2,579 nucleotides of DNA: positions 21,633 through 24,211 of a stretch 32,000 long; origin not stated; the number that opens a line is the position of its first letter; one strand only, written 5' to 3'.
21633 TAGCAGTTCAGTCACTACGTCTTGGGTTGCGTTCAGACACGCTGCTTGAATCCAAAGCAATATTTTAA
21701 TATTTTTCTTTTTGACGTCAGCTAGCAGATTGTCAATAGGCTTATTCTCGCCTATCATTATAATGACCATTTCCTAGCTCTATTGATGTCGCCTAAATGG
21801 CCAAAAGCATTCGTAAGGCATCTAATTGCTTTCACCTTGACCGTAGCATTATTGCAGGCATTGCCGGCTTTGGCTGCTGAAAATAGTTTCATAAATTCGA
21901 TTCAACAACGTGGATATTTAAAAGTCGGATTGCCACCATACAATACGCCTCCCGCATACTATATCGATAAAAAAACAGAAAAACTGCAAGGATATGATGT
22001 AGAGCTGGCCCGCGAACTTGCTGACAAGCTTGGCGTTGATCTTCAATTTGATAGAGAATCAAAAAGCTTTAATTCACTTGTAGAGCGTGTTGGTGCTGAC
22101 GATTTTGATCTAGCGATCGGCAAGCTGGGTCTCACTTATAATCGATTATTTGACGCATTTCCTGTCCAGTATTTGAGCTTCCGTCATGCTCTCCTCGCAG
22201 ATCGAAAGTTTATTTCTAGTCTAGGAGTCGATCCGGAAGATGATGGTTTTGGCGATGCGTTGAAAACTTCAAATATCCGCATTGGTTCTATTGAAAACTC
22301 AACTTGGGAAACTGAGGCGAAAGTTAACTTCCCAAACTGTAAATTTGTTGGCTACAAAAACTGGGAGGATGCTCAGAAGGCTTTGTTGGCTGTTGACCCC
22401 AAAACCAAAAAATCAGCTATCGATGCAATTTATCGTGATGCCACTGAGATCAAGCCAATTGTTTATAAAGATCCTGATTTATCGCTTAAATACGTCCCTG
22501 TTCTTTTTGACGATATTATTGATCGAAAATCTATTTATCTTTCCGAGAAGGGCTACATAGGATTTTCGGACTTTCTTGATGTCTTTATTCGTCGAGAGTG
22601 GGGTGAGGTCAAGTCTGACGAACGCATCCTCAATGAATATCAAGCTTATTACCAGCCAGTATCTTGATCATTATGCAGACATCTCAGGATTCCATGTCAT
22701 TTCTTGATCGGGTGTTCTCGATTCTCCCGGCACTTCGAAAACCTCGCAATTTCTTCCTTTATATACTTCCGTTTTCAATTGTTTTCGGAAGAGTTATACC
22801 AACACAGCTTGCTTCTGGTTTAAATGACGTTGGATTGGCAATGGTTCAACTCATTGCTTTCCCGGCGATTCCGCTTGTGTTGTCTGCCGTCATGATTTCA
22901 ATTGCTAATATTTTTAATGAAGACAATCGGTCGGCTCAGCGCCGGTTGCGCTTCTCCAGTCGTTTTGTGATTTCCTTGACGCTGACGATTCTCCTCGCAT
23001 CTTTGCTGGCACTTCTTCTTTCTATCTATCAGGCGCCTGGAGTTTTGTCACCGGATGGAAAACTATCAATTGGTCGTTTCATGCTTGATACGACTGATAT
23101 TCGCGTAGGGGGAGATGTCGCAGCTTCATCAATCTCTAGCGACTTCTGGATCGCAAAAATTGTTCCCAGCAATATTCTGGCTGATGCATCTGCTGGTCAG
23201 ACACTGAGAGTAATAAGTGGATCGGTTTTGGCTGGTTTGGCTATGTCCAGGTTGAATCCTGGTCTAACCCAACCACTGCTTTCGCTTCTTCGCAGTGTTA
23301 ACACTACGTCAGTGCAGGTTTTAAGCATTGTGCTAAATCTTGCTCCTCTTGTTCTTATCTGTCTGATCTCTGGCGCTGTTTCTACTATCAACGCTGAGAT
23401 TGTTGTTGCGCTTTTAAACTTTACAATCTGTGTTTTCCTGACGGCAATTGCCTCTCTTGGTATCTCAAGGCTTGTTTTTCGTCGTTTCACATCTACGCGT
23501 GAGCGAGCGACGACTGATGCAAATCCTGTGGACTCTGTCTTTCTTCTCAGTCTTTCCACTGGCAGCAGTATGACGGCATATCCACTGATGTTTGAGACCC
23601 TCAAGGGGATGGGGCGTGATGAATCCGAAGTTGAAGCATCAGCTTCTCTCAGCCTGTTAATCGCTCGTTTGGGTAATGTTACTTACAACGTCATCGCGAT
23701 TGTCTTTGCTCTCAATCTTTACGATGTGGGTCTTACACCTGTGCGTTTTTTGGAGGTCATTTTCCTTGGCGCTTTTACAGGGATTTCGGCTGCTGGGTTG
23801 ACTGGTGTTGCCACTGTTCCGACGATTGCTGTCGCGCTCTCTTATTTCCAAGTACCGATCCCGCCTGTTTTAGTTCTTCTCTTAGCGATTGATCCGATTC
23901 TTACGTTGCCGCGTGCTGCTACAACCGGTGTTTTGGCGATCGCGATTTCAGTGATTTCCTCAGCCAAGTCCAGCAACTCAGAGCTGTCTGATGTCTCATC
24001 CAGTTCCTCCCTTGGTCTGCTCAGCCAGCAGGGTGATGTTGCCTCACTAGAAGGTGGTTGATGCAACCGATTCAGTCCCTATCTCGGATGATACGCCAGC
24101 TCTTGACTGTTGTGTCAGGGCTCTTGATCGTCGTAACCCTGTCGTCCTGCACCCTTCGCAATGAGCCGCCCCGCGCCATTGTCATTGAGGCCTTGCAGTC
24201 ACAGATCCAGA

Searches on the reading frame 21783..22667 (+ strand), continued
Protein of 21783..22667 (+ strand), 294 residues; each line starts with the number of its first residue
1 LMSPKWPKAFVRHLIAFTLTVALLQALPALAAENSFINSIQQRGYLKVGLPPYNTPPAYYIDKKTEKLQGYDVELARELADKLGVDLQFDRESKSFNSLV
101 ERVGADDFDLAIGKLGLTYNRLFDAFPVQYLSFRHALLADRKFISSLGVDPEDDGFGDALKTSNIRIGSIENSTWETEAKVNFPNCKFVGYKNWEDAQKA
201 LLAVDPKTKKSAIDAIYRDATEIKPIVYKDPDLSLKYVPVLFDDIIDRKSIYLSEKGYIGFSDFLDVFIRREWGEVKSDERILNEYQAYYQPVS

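Call 80: predict_structure(alignment_id=A2)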
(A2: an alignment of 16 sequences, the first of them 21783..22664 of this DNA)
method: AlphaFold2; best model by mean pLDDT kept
length: 294 residues; sequences in the alignment: 16
mean_pLDDT: 58.8   pTM: 0.43
mean pLDDT of the five models: 58.8, 54.2, 51.9, 50.9, 45.4
residues with pLDDT >= 90: 1; 70-90: 112; 50-70: 77; < 50: 104
segments of 3 or more residues with pLDDT < 50: 1-3, 25-34, 113-134, 219-234, 243-294
pLDDT, mean of each block of 10 residues (from residue 1): 63 80 49 54 80 64 82 70 81 61 58 38 30 53 74 69 79 63 79 73 79 69 33 52 40 34 35 32 40 37
secondary structure, 60 per line:
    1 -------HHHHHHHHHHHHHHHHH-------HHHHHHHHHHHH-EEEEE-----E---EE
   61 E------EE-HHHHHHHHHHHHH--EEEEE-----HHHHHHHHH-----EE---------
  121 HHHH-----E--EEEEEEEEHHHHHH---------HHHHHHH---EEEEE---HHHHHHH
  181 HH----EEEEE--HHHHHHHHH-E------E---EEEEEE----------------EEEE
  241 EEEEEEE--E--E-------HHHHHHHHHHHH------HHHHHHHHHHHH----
elements in order: H8-24 H32-43 E45-49 E59-61 H71-83 E86-90 H96-104 H121-124 E133-140 H141-146 H156-162 E166-170 H174-182 E187-191 H194-202 E215-220 E237-247 H261-272 H279-290

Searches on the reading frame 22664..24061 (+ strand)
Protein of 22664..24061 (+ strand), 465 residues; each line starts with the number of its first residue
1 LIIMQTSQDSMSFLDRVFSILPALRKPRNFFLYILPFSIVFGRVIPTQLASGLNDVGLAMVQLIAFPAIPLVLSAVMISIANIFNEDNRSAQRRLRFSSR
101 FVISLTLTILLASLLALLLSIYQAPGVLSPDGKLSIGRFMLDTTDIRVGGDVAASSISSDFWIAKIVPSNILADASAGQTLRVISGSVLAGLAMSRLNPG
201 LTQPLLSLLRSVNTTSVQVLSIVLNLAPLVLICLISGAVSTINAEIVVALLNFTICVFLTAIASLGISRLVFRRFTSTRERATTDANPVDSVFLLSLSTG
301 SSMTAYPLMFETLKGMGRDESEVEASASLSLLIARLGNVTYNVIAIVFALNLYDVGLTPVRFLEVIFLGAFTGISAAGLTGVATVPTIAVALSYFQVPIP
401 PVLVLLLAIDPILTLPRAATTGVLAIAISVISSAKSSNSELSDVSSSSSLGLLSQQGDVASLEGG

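Call 4: search_protein_families(library=pfam, proteins=[window:22664-24061:+], max_evalue=0.01)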
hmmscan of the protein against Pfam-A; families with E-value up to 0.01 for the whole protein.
window:22664-24061:+ (465 aa): 1 family
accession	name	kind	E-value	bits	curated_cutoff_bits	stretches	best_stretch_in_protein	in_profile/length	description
PF00375.23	SDF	-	1.4e-35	123.5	27.9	1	47-431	20-383/387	Sodium:dicarboxylate symporter family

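Call 8: search_protein_families(library=ncbifam, proteins=[window:22664-24061:+], max_evalue=0.01)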
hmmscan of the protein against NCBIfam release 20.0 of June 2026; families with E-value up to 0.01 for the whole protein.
window:22664-24061:+ (465 aa): 2 families
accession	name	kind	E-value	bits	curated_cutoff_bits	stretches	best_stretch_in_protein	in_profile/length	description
NF008440.0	PRK11283.1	equivalog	2.7e-17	62.6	638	1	53-435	41-410/437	glutamate/aspartate:proton symporter GltP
NF002461.0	PRK01663.1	subfamily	2.6e-16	59.7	513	1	37-436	19-401/428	C4-dicarboxylate transporter DctA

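Call 32: search_solved_structures(query=window:22664-24061:+, show_alignments=3, max_evalue=0.001)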
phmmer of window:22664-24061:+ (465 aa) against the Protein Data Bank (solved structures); distinct sequences matched with E-value up to 0.001: 7.
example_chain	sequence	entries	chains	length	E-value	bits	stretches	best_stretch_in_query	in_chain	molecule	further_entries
9bgz_A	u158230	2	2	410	8.8e-11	44.9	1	50-438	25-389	Aspartate transporter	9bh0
9bgy_A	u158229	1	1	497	1.3e-10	44.4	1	50-441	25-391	Aspartate transporter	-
8ctc_A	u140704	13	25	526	3.6e-06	29.7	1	183-452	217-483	Excitatory amino acid transporter 3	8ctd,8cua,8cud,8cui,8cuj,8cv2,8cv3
6x2l_A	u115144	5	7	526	6.1e-06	28.9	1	187-452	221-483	Excitatory amino acid transporter 3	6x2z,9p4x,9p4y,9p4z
6x3e_A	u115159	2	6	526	1.1e-05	28.1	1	188-452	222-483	Excitatory amino acid transporter 3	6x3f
6s3q_A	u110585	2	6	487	1.2e-05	27.9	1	188-448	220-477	Excitatory amino acid transporter 3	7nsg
31ic_A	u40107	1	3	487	1.2e-05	27.9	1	188-448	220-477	Excitatory amino acid transporter 3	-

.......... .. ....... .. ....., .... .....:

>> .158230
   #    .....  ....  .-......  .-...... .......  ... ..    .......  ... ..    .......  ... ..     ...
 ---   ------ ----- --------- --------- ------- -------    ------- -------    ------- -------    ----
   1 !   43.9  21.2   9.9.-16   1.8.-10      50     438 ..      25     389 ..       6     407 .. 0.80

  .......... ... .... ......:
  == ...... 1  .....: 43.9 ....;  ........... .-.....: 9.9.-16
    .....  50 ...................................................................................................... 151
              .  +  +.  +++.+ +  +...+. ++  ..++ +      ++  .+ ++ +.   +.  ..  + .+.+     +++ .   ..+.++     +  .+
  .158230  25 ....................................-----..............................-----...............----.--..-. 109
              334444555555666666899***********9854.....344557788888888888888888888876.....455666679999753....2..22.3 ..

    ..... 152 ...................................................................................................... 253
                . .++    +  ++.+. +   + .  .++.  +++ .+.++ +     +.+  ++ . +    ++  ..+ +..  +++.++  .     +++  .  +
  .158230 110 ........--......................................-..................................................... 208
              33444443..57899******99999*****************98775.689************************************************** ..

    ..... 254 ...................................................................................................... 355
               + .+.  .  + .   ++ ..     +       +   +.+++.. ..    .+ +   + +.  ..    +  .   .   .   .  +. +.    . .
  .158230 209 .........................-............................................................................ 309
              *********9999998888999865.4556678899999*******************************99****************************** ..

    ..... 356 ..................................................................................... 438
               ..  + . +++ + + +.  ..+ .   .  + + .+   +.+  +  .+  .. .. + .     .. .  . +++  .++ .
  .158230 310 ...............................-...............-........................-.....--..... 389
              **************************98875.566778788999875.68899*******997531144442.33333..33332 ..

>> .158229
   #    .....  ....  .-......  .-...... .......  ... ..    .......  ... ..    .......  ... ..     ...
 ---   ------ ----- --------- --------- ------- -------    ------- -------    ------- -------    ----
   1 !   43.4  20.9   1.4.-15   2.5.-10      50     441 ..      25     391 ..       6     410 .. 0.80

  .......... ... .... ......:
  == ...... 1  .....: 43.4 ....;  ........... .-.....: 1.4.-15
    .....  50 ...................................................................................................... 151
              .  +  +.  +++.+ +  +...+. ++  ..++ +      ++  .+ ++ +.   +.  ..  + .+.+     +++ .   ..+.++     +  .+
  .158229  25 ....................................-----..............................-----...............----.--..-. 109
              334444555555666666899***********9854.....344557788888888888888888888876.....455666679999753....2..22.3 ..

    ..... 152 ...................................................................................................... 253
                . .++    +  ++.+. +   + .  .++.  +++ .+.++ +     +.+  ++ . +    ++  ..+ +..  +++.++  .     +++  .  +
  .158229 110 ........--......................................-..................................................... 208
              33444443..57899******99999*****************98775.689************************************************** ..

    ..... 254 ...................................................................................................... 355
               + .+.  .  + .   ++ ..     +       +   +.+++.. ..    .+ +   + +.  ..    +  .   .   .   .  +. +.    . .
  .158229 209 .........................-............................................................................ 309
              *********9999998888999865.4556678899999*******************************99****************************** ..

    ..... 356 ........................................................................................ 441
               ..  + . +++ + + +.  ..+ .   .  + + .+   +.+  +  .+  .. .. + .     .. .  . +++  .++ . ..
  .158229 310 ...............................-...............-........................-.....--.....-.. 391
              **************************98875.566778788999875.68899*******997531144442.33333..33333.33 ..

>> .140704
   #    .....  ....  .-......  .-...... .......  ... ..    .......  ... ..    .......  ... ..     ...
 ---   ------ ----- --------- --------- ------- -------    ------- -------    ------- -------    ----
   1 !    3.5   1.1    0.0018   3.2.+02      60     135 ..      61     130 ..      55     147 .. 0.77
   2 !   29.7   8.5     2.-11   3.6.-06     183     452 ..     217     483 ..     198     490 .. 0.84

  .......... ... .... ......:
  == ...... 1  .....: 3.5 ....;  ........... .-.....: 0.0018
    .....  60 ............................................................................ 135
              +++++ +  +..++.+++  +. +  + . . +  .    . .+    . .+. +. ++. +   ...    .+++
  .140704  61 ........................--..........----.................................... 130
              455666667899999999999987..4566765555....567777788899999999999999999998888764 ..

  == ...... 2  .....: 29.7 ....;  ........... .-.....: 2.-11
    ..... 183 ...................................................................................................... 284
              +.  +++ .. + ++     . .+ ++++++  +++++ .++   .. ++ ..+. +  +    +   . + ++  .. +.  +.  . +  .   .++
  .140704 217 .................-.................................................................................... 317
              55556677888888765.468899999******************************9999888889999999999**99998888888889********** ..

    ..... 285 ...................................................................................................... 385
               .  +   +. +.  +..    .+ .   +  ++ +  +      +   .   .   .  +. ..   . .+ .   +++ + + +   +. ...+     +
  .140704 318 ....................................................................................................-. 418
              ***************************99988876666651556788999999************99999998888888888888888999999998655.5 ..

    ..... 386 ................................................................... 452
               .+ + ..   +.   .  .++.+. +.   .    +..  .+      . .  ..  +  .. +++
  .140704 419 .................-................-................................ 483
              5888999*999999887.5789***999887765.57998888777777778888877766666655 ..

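Call 50: find_homologous_proteins(query=window:22664-24061:+)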
Query window:22664-24061:+ (465 aa): 265 proteins with E <= 0.001 among 8000 candidates; the best 120 are listed.
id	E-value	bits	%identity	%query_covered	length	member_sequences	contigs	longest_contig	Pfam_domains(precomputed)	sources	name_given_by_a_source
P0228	2.8e-265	898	99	98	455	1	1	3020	PF00375.24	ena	-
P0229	1.6e-263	892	96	99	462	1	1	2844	PF00375.24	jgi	-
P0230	9.4e-263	890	96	99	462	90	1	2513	PF00375.24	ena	-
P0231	2.5e-262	888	95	99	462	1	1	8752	PF00375.24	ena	-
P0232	1.5e-261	886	95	99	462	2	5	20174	PF00375.24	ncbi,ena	-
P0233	8.3e-229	778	97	87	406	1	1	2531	PF00375.24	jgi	-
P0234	9.9e-221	751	79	99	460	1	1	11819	PF00375.24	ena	-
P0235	1.7e-220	750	81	99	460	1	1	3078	PF00375.24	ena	-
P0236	2.5e-220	750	80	99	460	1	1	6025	PF00375.24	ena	-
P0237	2.5e-220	750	80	99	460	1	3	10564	PF00375.24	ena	-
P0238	2.6e-220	750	81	99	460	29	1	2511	PF00375.24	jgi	jgi:Na+/H+-dicarboxylate symporter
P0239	3.0e-220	750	79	99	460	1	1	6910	PF00375.24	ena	-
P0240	3.2e-220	750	79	99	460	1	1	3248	PF00375.24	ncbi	-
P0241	3.4e-220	749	80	99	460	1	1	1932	PF00375.24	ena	-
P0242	3.9e-220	749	80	99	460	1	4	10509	PF00375.24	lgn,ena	-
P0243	7.3e-220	748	79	99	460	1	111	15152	PF00375.24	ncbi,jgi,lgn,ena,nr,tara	ncbi:MAG TPA: hypothetical protein DCR17_12700 [Verrucomicrobiales bacterium]|jgi:Na+/H+-dicarboxyla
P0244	7.7e-220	748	79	99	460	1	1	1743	PF00375.24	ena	-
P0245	1.0e-219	748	79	99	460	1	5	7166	PF00375.24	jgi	jgi:Na+/H+-dicarboxylate symporter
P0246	1.1e-219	748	79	99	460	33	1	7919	PF00375.24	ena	-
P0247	1.1e-219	748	79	99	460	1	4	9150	PF00375.24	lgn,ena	-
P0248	1.2e-219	748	79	99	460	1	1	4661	PF00375.24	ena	-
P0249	1.3e-219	747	79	99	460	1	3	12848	PF00375.24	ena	-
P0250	1.8e-219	747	79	99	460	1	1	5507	PF00375.24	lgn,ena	-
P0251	2.1e-219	747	79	99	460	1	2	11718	PF00375.24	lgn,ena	-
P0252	2.4e-219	747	79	99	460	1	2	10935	PF00375.24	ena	-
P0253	2.6e-219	747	79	99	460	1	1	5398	PF00375.24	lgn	-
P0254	2.8e-219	746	79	99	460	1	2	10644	PF00375.24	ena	-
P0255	3.3e-219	746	79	99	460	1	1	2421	PF00375.24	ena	-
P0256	5.2e-219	746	79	99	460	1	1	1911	PF00375.24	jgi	jgi:Na+/H+-dicarboxylate symporter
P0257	2.4e-217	740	81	98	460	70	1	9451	PF00375.24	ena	-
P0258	7.2e-211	719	80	93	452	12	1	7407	PF00375.24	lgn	-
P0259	1.6e-210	718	79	99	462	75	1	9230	PF00375.24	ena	-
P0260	3.0e-210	717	78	99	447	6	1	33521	PF00375.24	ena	-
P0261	2.8e-207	707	78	97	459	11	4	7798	PF00375.24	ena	-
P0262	4.3e-206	703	77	97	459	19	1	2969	PF00375.24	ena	-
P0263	1.3e-204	698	80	91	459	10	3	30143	PF00375.24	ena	-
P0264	2.9e-204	697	75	98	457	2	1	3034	PF00375.24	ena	-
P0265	8.8e-204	695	77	99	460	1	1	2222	PF00375.24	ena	-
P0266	1.3e-202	692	79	91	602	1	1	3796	PF00375.24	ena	-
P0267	1.9e-202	691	77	99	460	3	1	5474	PF00375.24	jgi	-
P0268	5.0e-201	686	74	99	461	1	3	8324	PF00375.24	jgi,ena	-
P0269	7.2e-201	686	76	99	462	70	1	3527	PF00375.24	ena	-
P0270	2.7e-200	684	78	94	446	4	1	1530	PF00375.24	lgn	-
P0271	7.9e-199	679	73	99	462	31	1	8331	PF00375.24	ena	-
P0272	3.6e-198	677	75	95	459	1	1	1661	PF00375.24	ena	-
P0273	1.5e-197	675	75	95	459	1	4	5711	PF00375.24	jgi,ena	-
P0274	4.5e-197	673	74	95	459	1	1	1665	PF00375.24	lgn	-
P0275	1.2e-196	672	74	97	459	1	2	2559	PF00375.24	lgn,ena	-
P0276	1.5e-196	672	74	97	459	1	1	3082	PF00375.24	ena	-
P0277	1.6e-196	671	74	95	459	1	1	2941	PF00375.24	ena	-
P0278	1.7e-196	671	74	97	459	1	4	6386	PF00375.24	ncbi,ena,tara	tara:strand:- start:322 stop:1701 length:1380 start_codon:yes stop_codon:yes gene_type:complete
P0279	1.7e-196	671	74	95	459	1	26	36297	PF00375.24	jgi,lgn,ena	-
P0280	1.9e-196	671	74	95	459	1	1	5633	PF00375.24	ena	-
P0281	2.0e-196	671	74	95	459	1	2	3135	PF00375.24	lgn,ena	-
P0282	2.1e-196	671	74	95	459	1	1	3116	PF00375.24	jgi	jgi:Na+/H+-dicarboxylate symporter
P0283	2.3e-196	671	74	95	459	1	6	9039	PF00375.24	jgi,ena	-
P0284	3.4e-196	670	74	95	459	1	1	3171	PF00375.24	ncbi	-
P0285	3.7e-196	670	76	93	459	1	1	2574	PF00375.24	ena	-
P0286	5.1e-196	670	74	95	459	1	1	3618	PF00375.24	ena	-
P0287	6.1e-196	670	77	91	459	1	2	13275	PF00375.24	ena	-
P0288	2.1e-195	668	74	95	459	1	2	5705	PF00375.24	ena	-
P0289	5.6e-194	663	99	73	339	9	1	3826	PF00375.24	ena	-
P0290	1.0e-193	662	77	95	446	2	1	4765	PF00375.24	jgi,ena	-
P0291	1.0e-193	662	76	92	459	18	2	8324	PF00375.24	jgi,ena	-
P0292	2.1e-193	661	77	92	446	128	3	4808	PF00375.24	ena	-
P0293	4.8e-193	660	77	92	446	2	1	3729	PF00375.24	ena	-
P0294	5.8e-193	660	77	92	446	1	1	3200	PF00375.24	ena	-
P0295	1.3e-192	659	77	89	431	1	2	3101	PF00375.24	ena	-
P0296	5.1e-192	657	77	92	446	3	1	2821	PF00375.24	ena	-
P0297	6.3e-192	656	77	92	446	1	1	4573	PF00375.24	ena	-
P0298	6.8e-192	656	76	92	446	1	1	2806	PF00375.24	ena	-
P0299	1.1e-191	656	75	94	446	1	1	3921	PF00375.24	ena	-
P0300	1.1e-191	656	76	93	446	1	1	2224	PF00375.24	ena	-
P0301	1.6e-191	655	75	94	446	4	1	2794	PF00375.24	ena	-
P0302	2.1e-191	655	77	92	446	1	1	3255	PF00375.24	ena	-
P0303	2.4e-191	654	77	92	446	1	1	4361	PF00375.24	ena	-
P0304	3.0e-191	654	76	94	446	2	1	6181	PF00375.24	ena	-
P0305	4.1e-191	654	76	92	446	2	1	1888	PF00375.24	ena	-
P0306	5.0e-191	653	77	91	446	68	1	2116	PF00375.24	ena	-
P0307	5.3e-191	653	76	92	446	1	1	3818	PF00375.24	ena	-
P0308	5.4e-191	653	75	94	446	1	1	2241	PF00375.24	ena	-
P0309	7.1e-191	653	76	92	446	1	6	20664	PF00375.24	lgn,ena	-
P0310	9.9e-191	652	77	92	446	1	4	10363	PF00375.24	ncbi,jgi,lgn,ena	-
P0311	1.4e-190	652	76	92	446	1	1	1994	PF00375.24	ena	-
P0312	1.9e-190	651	76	92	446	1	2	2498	PF00375.24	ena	-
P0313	2.0e-190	651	75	94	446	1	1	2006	PF00375.24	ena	-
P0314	2.2e-190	651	77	92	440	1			PF00375.24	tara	tara:strand:+ start:1576 stop:2898 length:1323 start_codon:yes stop_codon:yes gene_type:complete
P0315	2.4e-190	651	76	92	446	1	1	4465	PF00375.24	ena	-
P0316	3.0e-190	651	75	94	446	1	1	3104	PF00375.24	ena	-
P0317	6.1e-190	650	76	92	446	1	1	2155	PF00375.24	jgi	-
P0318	6.2e-190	650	76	92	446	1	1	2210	PF00375.24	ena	-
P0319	7.7e-190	649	76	92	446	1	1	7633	PF00375.24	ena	-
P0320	8.8e-190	649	76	92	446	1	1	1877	PF00375.24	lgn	-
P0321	1.9e-189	648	76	91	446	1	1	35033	PF00375.24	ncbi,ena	-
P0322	2.5e-189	648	75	94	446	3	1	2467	PF00375.24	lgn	-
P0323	7.4e-189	646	75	92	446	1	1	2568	PF00375.24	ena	-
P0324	1.8e-188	645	76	93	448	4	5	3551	PF00375.24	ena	-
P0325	1.4e-187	642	75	93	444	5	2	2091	PF00375.24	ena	-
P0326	4.0e-187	640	76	91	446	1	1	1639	PF00375.24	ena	-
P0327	5.8e-186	637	77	90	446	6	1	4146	PF00375.24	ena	-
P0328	6.6e-186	637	74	93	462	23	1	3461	PF00375.24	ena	-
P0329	9.2e-174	597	67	93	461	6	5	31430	PF00375.24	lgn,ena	-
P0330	2.9e-172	592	68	90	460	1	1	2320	PF00375.24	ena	-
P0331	3.8e-172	591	71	88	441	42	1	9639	PF00375.24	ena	-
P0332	7.6e-172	590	75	86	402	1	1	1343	PF00375.24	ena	-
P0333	1.0e-171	590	75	86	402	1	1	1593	PF00375.24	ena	-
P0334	1.4e-171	589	68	90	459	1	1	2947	PF00375.24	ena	-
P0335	4.1e-171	588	67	89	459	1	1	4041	PF00375.24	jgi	-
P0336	4.3e-171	588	67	90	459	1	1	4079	PF00375.24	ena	-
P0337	4.8e-171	588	67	90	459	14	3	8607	PF00375.24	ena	-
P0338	6.7e-171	587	67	90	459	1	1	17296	PF00375.24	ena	-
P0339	1.1e-170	586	67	90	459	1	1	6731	PF00375.24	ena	-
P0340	1.2e-170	586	67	90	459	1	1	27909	PF00375.24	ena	-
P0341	1.4e-170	586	67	90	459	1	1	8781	PF00375.24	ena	-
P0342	1.4e-170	586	67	90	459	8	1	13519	PF00375.24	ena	-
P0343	2.1e-170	585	67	90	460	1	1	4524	PF00375.24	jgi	-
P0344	5.3e-170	584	67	90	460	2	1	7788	PF00375.24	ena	-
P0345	6.5e-170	584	67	90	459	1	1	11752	PF00375.24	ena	-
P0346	7.8e-169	580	65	94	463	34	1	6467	PF00375.24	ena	-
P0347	1.2e-168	580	68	91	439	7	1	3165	PF00375.24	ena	-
